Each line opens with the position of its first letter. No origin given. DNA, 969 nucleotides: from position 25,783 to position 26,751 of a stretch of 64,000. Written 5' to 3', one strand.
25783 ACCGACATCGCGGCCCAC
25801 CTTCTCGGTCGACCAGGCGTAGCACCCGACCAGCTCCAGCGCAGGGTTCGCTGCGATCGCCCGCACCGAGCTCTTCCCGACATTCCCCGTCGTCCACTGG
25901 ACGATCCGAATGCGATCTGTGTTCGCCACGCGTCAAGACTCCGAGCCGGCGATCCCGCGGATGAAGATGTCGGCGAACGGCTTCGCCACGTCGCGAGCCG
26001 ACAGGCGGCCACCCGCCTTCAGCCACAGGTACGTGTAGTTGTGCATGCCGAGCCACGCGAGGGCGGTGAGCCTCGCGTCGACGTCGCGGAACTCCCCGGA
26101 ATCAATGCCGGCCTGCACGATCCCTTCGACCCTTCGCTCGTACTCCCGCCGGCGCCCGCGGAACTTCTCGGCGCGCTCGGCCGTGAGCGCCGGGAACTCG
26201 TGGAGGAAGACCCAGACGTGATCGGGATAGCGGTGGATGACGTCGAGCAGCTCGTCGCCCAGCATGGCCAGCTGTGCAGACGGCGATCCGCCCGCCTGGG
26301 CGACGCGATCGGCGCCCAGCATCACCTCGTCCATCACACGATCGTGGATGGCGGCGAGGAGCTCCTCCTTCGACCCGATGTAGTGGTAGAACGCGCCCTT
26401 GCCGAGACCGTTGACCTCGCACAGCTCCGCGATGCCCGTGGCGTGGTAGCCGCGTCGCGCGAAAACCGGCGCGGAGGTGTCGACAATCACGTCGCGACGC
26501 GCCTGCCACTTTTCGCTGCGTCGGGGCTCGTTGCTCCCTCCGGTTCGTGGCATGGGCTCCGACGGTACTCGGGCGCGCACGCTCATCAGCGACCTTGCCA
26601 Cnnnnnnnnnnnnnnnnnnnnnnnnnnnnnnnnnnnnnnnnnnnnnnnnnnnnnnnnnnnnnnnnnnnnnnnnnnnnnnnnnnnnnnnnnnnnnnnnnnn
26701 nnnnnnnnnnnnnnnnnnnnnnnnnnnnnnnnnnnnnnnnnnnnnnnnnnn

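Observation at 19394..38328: A 13-nt core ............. recurs in four promoter regions of the catabolic block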

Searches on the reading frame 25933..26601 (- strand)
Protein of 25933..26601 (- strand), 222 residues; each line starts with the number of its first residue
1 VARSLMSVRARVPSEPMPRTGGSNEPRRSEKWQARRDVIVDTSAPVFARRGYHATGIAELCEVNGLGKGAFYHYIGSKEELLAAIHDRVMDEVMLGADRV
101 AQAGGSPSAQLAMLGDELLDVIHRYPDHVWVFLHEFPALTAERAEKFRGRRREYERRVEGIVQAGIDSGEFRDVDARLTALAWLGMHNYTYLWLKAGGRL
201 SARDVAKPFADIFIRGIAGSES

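Call 11: search_protein_families(library=pfam, proteins=[window:25933-26601:-])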
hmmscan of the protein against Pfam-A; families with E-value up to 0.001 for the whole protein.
window:25933-26601:- (222 aa): 3 families
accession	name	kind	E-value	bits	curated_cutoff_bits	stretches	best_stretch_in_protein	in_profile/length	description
PF17932.6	TetR_C_24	-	2.3e-31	108.8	26.4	1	105-217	2-114/114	Tetracyclin repressor-like, C-terminal domain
PF00440.29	TetR_N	-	8.6e-12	45.1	24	1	39-85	1-47/47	Bacterial regulatory proteins, tetR family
PF17935.6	TetR_C_27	-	0.0009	19.8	26.1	0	137-182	31-76/106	Tetracyclin repressor-like, C-terminal domain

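Call 18: find_homologous_proteins(query=window:25933-26601:-, max_evalue=1e-20)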
Query window:25933-26601:- (222 aa): 3709 proteins with E <= 1e-20 among 5717 candidates; the best 120 are listed.
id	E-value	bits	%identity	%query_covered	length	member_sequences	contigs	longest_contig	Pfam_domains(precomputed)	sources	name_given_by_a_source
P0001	8.8e-127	439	92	96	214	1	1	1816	PF00440.30,PF17932.7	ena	-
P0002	1.4e-125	435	88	98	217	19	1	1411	PF00440.30,PF17932.7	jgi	jgi:TetR/AcrR family transcriptional regulator, cholesterol catabolism regulator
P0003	1.1e-122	426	88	98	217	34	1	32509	PF00440.30,PF17932.7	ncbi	-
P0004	2.3e-122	425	87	97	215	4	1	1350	PF00440.30,PF17932.7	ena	-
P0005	3.0e-122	424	87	98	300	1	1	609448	PF00440.30,PF17932.7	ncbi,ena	-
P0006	7.8e-121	420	87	98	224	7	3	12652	PF00440.30,PF17932.7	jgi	-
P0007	8.8e-121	420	87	97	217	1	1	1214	PF00440.30,PF17932.7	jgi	jgi:AcrR family transcriptional regulator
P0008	3.6e-120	418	86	97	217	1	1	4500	PF00440.30,PF17932.7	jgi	-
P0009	3.4e-119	414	86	95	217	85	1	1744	PF00440.30,PF17932.7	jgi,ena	-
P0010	5.3e-119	414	85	96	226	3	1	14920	PF00440.30,PF17932.7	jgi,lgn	jgi:AcrR family transcriptional regulator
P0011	7.9e-119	413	85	97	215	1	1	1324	PF00440.30,PF17932.7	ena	-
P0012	9.8e-119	413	85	97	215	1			PF00440.30,PF17932.7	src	-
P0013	1.5e-118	412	85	97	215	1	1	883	PF00440.30,PF17932.7,PF17935.7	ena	-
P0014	1.5e-118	412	86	97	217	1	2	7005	PF00440.30,PF17932.7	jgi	jgi:AcrR family transcriptional regulator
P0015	1.9e-118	412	85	96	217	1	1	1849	PF00440.30,PF17932.7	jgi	-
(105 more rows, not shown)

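Call 19: find_related_loci(query=window:25933-26601:-, collection=genome_contigs, flank=10000)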
Query window:25933-26601:- (222 aa) in genome_contigs; peptide patterns used: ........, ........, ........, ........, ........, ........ (x = any residue, [..] = any of these).
599 stretches matched a pattern (row limit reached: there are more); 346 encode a relative of the query (tblastn E <= 1e-3); the best 80 are kept; 80 distinct loci.
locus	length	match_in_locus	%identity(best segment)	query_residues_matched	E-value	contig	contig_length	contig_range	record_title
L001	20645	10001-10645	87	3-217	4e-125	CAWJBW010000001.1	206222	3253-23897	MAG: uncultured Actinomycetes bacterium isolate MFD09267.bin.2.111 genome assembly, contig: contig_107840, whole genome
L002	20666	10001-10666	89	1-222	2e-124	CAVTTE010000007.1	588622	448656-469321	MAG: uncultured Actinomycetes bacterium isolate MFD05176.bin.2.14 genome assembly, contig: contig_32043, whole genome sh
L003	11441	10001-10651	87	4-220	1e-124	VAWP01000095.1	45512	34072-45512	MAG: Actinobacteria bacterium isolate AC_9 14_0919_05_20cm_scaffold_1461, whole genome shotgun sequence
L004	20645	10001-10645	86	4-218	6e-122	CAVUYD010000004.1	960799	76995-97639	MAG: uncultured Actinomycetes bacterium isolate MFD05942.bin.2.133 genome assembly, contig: contig_31130, whole genome s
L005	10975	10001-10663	84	1-218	1e-119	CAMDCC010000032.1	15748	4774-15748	MAG: Bifidobacterium breve isolate MaH-09apr19-113 genome assembly, contig: MaH-09apr19-C9244, whole genome shotgun sequ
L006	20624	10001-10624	87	12-219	2e-119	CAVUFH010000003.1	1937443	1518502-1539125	MAG: uncultured Actinomycetes bacterium isolate MFD04944.bin.1.41 genome assembly, contig: contig_25551, whole genome sh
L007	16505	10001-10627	85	12-220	6e-118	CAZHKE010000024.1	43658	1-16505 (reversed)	MAG TPA_asm: uncultured Bifidobacteriaceae bacterium isolate SRP214966_co6_51 genome assembly, contig: NODE_377_length_4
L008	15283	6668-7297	89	13-222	4e-117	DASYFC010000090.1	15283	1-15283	MAG TPA_asm: Acidimicrobiia bacterium isolate SMAG_U5003 k141_1095979, whole genome shotgun sequence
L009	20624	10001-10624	87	12-219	1e-116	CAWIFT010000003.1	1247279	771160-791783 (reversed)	MAG: uncultured Actinomycetes bacterium isolate MFD01872.bin.1.276 genome assembly, contig: contig_41385, whole genome s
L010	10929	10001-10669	84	1-222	7e-116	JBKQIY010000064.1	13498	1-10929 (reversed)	MAG: Acidimicrobiia bacterium isolate BAr3G3H3I__bin_81 BAr3G3H3I_000000098062, whole genome shotgun sequence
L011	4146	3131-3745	83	14-218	6e-117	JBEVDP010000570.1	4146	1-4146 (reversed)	MAG: Acidimicrobiia bacterium isolate T2R1BO.metabat2.24 T2R1BO.metabat2.24_k133_7214771, whole genome shotgun sequence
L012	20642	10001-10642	87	4-217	9e-116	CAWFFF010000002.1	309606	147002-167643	MAG: uncultured Actinomycetes bacterium isolate MFD02416.bin.2.90 genome assembly, contig: contig_16431, whole genome sh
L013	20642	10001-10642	80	5-218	6e-115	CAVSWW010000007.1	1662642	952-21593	MAG: uncultured Acidimicrobiia bacterium isolate MFD05567.bin.2.50 genome assembly, contig: contig_26433, whole genome s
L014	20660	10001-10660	83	1-220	8e-115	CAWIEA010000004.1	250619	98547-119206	MAG: uncultured Acidimicrobiia bacterium isolate MFD05442.bin.2.32 genome assembly, contig: contig_21181, whole genome s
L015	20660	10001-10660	83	1-220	7e-114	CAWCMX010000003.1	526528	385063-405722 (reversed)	MAG: uncultured Acidimicrobiia bacterium isolate MFD05502.bin.2.24 genome assembly, contig: contig_46271, whole genome s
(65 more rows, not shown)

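Call 20: search_solved_structures(query=window:25933-26601:-, max_evalue=0.001, show_alignments=1)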
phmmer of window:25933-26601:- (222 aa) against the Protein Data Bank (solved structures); distinct sequences matched with E-value up to 0.001: 96 (the best 60 are shown).
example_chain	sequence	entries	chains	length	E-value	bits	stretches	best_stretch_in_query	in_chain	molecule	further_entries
3dcf_A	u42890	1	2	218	2e-24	89.7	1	30-216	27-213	transcriptional regulator of the TetR/AcrR family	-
3vpr_A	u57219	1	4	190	3.4e-23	85.7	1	35-218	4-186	Transcriptional regulator, TetR family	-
5k7f_A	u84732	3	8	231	9e-18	68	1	17-210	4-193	Transcriptional regulator, TetR family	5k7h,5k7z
3ccy_A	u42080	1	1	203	1.5e-15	60.7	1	28-217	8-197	Putative TetR-family transcriptional regulator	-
2ibd_A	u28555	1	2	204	6.3e-15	58.7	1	33-219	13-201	Possible transcriptional regulator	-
2iai_A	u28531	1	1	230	9.1e-13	51.6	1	37-199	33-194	Putative transcriptional regulator SCO3833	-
4w1u_A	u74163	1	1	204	2e-12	50.5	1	31-218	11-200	HTH-type transcriptional repressor KstR2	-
4w97_A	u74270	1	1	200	2.2e-12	50.4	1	33-218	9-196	HTH-type transcriptional repressor KstR2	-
1rkt_A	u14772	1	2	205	5.8e-11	45.7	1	33-180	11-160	protein yfiR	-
8suk_A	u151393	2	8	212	6.7e-10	42.2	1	36-219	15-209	DarR | TetR/AcrR family transcriptional regulator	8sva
4mo7_A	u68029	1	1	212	8.4e-10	41.9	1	34-207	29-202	Transcriptional regulator I2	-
4mxm_A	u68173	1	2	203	8.5e-10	41.9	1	34-207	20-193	Transcriptional regulator I2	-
8svd_A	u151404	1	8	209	2.8e-09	40.2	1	37-218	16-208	DarR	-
8sua_A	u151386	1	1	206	3e-09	40.1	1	38-218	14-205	DarR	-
8t5y_A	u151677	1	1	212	4.9e-09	39.4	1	36-219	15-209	DarR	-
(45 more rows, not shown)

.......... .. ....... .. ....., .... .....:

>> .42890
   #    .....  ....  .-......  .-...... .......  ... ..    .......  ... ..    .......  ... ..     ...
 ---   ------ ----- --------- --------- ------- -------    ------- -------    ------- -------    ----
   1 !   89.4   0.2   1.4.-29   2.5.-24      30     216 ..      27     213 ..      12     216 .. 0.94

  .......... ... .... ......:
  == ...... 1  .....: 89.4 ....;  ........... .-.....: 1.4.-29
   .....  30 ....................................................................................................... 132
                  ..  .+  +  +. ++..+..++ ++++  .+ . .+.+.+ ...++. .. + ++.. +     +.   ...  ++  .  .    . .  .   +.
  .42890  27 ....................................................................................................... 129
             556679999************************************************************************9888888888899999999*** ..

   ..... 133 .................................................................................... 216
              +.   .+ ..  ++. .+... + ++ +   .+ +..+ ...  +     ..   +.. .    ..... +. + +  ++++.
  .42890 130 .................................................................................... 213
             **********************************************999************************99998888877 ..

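Call 25: search_protein_families(library=ncbifam, proteins=[window:25933-26601:-], max_evalue=1e-10)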
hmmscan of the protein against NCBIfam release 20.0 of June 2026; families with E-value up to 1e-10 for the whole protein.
window:25933-26601:- (222 aa): 2 families
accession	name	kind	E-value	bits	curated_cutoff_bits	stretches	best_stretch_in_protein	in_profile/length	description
NF050111.1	TransRegSACE7040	equivalog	4.4e-13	49.5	250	1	35-203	2-168/186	SACE_7040 family transcriptional regulator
NF053878.1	FATransRegFadRBac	equivalog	1.7e-12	47.5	200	1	37-217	6-188/190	fatty acid metabolism transcriptional regulator FadR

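Call 37: search_solved_structures(query=window:25933-26553:-, max_evalue=1e-15, show_alignments=3)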
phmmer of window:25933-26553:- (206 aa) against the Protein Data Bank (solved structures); distinct sequences matched with E-value up to 1e-15: 3.
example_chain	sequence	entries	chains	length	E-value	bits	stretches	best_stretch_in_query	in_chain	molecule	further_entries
3dcf_A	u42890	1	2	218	2.1e-24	89.8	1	15-200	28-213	transcriptional regulator of the TetR/AcrR family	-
3vpr_A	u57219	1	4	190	3.1e-23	85.9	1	19-202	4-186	Transcriptional regulator, TetR family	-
5k7f_A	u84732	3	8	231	1.2e-17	67.7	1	4-194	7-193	Transcriptional regulator, TetR family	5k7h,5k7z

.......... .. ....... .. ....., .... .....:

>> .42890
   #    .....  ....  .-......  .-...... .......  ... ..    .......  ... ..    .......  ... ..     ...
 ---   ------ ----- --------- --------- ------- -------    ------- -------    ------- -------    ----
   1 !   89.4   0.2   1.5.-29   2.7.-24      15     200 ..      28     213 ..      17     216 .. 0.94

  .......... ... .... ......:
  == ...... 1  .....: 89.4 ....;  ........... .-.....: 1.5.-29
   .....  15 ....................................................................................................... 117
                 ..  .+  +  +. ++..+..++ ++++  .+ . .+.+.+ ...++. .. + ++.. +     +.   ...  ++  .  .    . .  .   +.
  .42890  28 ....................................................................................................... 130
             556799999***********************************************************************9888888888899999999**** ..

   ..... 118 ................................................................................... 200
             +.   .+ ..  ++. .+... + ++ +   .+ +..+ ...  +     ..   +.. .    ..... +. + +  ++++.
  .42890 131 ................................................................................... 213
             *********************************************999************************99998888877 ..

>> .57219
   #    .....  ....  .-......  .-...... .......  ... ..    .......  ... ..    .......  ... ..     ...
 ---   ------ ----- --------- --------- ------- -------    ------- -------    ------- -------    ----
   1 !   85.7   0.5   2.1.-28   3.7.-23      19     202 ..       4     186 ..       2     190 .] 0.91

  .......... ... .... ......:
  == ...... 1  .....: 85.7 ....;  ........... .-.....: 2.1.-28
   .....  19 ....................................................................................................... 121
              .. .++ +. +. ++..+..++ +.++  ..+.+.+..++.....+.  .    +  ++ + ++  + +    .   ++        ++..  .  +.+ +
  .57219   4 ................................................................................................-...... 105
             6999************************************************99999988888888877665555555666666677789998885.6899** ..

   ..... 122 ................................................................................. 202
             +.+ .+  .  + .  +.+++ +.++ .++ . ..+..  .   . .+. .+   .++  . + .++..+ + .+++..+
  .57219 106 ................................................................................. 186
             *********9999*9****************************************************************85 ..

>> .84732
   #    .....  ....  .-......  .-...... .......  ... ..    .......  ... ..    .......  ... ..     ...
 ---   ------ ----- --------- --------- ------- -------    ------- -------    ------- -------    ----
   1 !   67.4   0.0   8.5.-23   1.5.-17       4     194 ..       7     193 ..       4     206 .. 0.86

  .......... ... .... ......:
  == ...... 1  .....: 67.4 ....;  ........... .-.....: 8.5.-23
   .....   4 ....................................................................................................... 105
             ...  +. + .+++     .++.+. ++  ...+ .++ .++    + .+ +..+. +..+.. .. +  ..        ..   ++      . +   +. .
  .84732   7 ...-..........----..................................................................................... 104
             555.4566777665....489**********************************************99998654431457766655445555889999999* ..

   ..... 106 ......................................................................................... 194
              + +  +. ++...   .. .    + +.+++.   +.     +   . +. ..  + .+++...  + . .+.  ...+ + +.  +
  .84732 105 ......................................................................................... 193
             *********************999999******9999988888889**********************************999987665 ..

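Call 52: search_dna_similar(query=window:25933-26553:-, collection=plasmids, mode=protein, max_rows=40, max_evalue=1e-15)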
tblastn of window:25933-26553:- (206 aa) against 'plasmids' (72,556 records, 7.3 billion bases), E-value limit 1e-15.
Records with a match: 27; places in all: 31; records where one place covers at least 80% of the query: 27.
Best place of each record, by identity: <60% 27.
By first word of the organism name: Thermus 9; Rhodococcus 6; Streptomyces 3; Pseudonocardia 2; Burkholderia 1; Novosphingobium 1; Deinococcus 1; Terrarubrum 1; Ochrobactrum 1; Rhizobium 1; and 1 more.
By predicted mobility (MOB-suite, as given by PLSDB): non-mobilizable 20; mobilizable 6; conjugative 1.
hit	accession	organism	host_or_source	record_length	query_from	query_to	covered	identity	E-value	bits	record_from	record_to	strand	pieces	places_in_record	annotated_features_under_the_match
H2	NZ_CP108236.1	Streptomyces sp. NBC_00080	-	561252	1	206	100%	38.8%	5e-32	129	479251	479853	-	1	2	TetR/AcrR family transcriptional regulator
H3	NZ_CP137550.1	Streptomyces sp. N50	Selaginella tamariscina,cell ...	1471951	10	203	94%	40.7%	2e-36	141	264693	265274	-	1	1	record has no annotation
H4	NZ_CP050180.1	Rhodococcus pyridinivorans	bacterial pure culture,Soil sample from ...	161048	13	202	92%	39.5%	3e-25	109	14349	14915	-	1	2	TetR/AcrR family transcriptional regulator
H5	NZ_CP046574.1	Rhodococcus sp. WAY2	cell culture,bacterial consortium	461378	2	201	97%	37.0%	3e-27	115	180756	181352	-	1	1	TetR/AcrR family transcriptional regulator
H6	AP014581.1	Burkholderia sp. RPE67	Riptortus pedestris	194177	3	201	97%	36.7%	6e-23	102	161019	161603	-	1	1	putative membrane protein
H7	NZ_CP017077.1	Novosphingobium resinovorum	single cell,soil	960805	1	204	99%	33.2%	1e-19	93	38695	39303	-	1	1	TetR/AcrR family transcriptional regulator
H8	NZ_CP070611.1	Rhodococcus koreensis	cell culture,rhizosphere of apple ...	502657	6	201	95%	33.0%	5e-20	94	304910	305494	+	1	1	TetR/AcrR family transcriptional regulator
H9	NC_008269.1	Rhodococcus jostii RHA1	-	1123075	6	201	95%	33.0%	5e-20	94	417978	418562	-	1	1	record has no annotation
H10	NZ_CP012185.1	Pseudonocardia sp. EC080619-01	Apterostigma dentigerum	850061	7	205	97%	32.2%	6e-24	105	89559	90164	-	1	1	TetR/AcrR family transcriptional regulator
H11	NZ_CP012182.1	Pseudonocardia sp. EC080610-09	Apterostigma dentigerum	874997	7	205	97%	32.2%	6e-24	105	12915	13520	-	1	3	TetR/AcrR family transcriptional regulator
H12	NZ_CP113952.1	Rhodococcus sp. JS3073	culture,soil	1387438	6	201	95%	32.1%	1e-20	96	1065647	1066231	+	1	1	record has no annotation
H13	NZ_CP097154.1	Deinococcus sp. QL22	-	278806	19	201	89%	33.2%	3e-16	83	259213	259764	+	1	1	TetR/AcrR family transcriptional regulator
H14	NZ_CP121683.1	Streptomyces cathayae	microorganism,rhizosphere soil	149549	12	201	92%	31.5%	3e-19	92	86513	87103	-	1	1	TetR/AcrR family transcriptional regulator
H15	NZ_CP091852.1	Terrarubrum flagellatum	cell culture,forest soil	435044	17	201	90%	31.9%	1e-19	93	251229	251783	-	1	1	TetR/AcrR family transcriptional regulator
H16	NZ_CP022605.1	Ochrobactrum quorumnocens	cell culture,rhizosphere of potato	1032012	10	206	96%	29.9%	2e-18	89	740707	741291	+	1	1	record has no annotation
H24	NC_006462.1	Thermus thermophilus HB8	-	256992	20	201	88%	29.1%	2e-16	84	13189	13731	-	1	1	TetR/AcrR family transcriptional regulator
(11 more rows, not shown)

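Call 53: get_annotated_region(hit=H2, flank=12000)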
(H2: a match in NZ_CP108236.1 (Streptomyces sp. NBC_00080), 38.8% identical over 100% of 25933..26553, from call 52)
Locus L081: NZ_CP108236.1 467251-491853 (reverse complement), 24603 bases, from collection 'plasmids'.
description: Streptomyces sp. NBC_00080 plasmid unnamed1, complete sequence
organism: Streptomyces sp. NBC_00080 (NCBI taxid 2975645)
taxonomy: Bacteria; Actinomycetota; Actinomycetes; Kitasatosporales; Streptomycetaceae; Streptomyces; Streptomyces sp. NBC 00080
host: -; source: -; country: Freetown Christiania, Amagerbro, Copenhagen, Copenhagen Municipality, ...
typing (MOB-suite, as given by PLSDB): non-mobilizable; replicon rep_cluster_43
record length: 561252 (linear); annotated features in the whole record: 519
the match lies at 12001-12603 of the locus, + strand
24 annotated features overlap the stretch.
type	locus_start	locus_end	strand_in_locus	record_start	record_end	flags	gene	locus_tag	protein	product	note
CDS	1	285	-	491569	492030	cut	-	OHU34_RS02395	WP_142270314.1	hypothetical protein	-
CDS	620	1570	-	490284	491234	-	-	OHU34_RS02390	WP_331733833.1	SDR family NAD(P)-dependent oxidoreductase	-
CDS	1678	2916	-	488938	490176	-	-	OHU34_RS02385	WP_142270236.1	cytochrome P450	-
CDS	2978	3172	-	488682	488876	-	-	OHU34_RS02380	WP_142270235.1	ferredoxin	-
CDS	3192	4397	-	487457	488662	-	-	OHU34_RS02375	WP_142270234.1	FAD-dependent oxidoreductase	-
CDS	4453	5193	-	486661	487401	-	-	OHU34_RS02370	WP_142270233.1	glucose 1-dehydrogenase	-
CDS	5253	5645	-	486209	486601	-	-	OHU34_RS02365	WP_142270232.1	carboxymuconolactone decarboxylase family protein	-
CDS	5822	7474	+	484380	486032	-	-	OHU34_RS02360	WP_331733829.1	NAD(P)/FAD-dependent oxidoreductase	-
CDS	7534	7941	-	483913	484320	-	-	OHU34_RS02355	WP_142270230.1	nuclear transport factor 2 family protein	-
CDS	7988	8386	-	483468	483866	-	-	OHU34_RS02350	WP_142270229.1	nuclear transport factor 2 family protein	-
CDS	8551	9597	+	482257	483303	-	-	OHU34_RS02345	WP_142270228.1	cyclase family protein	GO:0019441 - tryptophan catabolic process to kynurenine [Evidence IEA]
CDS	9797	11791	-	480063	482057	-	-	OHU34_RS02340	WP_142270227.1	dehydrogenase E1 component subunit alpha/beta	-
CDS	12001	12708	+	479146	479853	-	-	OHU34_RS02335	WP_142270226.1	TetR/AcrR family transcriptional regulator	-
CDS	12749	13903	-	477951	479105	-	-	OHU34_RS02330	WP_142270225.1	acyl-CoA dehydrogenase family protein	-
CDS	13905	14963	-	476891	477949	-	-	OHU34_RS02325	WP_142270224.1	alcohol dehydrogenase catalytic domain-containing protein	-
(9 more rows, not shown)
